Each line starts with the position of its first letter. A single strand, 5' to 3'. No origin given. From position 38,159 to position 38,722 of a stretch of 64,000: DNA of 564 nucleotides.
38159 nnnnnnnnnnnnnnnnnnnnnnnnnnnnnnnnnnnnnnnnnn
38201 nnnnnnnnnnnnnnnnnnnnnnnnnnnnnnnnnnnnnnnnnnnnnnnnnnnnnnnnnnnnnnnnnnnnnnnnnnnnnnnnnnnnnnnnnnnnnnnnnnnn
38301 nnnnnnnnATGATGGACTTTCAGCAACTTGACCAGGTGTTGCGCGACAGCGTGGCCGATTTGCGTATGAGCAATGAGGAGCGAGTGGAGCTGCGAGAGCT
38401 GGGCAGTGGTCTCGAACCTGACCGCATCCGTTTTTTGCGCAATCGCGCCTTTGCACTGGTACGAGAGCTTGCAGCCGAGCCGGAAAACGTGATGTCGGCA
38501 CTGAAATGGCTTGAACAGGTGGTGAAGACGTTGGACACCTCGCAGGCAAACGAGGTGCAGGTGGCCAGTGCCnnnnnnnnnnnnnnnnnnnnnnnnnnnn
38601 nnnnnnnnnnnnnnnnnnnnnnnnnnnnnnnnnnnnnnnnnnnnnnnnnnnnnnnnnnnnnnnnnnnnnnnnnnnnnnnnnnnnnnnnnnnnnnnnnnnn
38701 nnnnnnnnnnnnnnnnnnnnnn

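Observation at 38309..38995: Single-HKD PLD-superfamily (Nuc/Zucchini-like) protein translationally coupled to the giant ATPase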

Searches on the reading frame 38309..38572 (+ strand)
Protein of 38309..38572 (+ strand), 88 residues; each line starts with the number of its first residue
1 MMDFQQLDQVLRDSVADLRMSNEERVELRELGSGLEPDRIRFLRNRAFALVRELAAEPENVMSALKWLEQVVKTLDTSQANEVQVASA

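Call 50: search_solved_structures(query=A2, max_evalue=10, show_alignments=2)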
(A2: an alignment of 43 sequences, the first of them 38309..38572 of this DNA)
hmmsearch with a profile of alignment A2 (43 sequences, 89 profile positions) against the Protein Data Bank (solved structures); distinct sequences matched with E-value up to 10: 10.
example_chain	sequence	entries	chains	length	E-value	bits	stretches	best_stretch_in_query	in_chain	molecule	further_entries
7rdr_A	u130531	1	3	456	6.5e-07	32.6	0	42-78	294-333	Circular tendon repeat protein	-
5t5h_x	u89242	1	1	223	5.1e-05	26.5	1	19-81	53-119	Ribosomal protein L7a-like protein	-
4y6c_A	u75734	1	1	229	0.0056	19.9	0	50-85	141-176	ANSERINA PUTATIVE KINESIN LIGHT chain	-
6evl_A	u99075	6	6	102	0.083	16.2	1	48-86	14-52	Prolyl 4-hydroxylase subunit alpha-2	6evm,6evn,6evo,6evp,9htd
7bqs_A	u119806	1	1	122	0.13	15.5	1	41-83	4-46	Nomur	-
6w2q_A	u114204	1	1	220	0.14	15.4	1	19-82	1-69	Junction 34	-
4v8m_Bx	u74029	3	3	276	0.46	13.8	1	19-81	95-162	60S RIBOSOMAL PROTEIN L7A, PUTATIVE | 60S ribosomal protein L7a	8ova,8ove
8w2s_A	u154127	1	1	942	1.5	12.1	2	4-58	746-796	HNH nuclease domain-containing protein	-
3vuu_A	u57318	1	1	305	1.5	12.1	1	56-86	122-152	Erythrocyte membrane protein, putative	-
7yg2_M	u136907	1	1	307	1.5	12.1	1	56-86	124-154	DBLMSP2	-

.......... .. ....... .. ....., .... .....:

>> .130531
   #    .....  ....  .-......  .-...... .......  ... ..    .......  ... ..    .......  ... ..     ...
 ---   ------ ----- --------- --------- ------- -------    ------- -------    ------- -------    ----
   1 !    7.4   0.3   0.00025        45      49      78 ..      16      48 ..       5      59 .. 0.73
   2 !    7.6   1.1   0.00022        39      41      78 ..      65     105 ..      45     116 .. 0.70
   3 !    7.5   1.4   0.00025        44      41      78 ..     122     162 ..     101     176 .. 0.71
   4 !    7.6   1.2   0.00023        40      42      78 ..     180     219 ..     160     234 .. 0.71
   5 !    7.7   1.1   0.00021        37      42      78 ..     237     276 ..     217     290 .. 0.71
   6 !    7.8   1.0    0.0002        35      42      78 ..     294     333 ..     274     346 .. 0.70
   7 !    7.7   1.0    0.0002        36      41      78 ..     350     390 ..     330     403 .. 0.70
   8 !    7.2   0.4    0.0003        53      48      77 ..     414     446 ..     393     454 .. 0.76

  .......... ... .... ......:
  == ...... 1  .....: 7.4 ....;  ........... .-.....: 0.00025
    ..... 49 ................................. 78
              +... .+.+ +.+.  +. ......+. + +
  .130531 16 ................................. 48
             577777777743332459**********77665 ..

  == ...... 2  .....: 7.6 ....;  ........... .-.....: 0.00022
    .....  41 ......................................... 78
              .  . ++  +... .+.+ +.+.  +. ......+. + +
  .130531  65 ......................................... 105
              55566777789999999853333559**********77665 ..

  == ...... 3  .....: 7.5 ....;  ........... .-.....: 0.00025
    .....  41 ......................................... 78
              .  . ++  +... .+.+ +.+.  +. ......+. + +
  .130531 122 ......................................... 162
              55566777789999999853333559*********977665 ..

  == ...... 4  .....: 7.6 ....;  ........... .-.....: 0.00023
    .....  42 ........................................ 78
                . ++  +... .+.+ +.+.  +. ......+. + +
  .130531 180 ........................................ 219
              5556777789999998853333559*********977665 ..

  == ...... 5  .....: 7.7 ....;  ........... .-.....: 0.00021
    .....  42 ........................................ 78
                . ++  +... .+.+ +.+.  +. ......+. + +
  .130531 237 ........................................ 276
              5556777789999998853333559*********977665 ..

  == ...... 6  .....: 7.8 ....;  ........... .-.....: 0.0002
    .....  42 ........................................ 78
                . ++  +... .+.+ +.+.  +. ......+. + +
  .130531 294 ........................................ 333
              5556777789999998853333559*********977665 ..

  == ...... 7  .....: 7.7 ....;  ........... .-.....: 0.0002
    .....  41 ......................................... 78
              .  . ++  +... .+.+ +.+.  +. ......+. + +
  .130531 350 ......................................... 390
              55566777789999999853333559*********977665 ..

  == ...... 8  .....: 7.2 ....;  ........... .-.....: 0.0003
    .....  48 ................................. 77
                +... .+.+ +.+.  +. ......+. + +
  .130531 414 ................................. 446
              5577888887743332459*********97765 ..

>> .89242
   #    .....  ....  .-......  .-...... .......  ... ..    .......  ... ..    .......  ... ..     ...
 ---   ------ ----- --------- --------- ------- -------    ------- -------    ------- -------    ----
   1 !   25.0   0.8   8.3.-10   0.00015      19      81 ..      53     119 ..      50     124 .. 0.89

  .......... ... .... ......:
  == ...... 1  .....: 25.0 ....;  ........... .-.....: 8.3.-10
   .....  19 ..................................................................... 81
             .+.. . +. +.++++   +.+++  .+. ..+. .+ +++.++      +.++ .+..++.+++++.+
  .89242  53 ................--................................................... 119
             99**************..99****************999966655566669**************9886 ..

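Call 51: search_protein_families(library=pfam, proteins=[window:38309-38572:+], max_evalue=0.01)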
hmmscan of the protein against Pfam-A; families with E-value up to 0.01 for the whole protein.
window:38309-38572:+ (88 aa): 1 family
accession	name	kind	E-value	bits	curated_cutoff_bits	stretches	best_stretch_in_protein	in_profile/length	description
PF08621.15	RPAP1_N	-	0.0044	17.2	25.3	0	19-47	13-42/46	RPAP1-like, N-terminal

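Call 56: predict_structure(alignment_id=A2)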
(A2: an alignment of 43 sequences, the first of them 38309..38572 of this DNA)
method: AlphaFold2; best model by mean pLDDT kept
length: 88 residues; sequences in the alignment: 43
mean_pLDDT: 90.0   pTM: 0.79
mean pLDDT of the five models: 90.0, 89.5, 89.1, 88.1, 87.8
residues with pLDDT >= 90: 69; 70-90: 12; 50-70: 6; < 50: 1
segments of 3 or more residues with pLDDT < 50: none
pLDDT, mean of each block of 10 residues (from residue 1): 91 90 93 93 97 94 96 90 61
secondary structure, 60 per line:
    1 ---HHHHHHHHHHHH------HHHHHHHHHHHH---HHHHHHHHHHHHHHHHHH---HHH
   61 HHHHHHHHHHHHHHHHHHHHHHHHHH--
elements in order: H4-15 H22-33 H37-54 H58-86

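Call 78: find_homologous_proteins(query=A2, max_evalue=0.001)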
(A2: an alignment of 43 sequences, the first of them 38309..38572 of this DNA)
Query A2 (43 sequences) (88 aa, profile of the alignment): 41 proteins with E <= 0.001 among 927 candidates.
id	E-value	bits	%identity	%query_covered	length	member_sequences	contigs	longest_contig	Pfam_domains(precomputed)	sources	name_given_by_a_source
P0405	3.5e-22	96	66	99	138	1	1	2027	-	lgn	-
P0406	6.4e-22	95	66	99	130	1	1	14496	-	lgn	-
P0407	8.8e-22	95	69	99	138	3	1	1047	-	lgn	-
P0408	1.3e-21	94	69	99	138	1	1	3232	-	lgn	-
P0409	2.6e-21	93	69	99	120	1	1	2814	-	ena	-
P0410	7.9e-21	92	92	100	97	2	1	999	-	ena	-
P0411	2.6e-20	90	30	89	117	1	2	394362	-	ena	-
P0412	4.8e-20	89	63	99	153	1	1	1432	PF13091.13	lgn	-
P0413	6.9e-20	89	30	89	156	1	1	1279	-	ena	-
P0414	1.2e-19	88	67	99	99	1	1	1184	-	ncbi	ncbi:MAG: hypothetical protein ACOVKS_02140, partial [Aquimonas sp.]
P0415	1.6e-19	87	28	99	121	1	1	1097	-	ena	-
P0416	2.2e-19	87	77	85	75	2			-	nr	nr:nuclease [Pseudomonas sp.]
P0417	4.5e-19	86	65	99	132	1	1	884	-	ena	-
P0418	4.9e-19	86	65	88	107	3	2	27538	-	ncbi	ncbi:nuclease, partial [Pseudomonas aeruginosa]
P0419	5.2e-19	86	67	99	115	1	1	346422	-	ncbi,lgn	-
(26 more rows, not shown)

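Call 79: find_encoding_contigs(protein=P0411, flank=8000, max_places=3)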
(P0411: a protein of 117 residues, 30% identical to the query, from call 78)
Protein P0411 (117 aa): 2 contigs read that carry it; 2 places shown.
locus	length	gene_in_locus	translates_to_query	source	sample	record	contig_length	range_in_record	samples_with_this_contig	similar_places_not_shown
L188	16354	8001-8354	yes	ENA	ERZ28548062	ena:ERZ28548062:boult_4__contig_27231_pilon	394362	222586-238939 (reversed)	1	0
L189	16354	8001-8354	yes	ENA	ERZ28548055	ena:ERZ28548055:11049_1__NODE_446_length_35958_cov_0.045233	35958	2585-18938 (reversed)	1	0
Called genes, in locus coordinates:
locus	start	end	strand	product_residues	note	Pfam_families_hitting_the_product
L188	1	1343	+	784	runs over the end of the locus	-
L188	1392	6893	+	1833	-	PF12458:DUF3686, PF25472:DUF7902, PF00004:AAA (weak), PF07728:AAA_5 (weak), PF13401:AAA_22 (faint)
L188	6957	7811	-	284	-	-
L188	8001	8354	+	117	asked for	-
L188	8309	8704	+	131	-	PF13091:PLDc_2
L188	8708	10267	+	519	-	-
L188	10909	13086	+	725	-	PF07635:PSCyt1, PF07583:PSCyt2, PF07587:PSD1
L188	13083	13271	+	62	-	-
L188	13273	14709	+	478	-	PF07394:DUF1501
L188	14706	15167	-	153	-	PF14588:YjgF_endoribonc, PF01042:Ribonuc_L-PSP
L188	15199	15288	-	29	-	-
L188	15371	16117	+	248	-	PF06439:3keto-disac_hyd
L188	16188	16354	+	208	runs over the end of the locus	PF24827:AstE_AspA_cat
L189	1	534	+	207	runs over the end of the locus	-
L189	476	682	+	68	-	-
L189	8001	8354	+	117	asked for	-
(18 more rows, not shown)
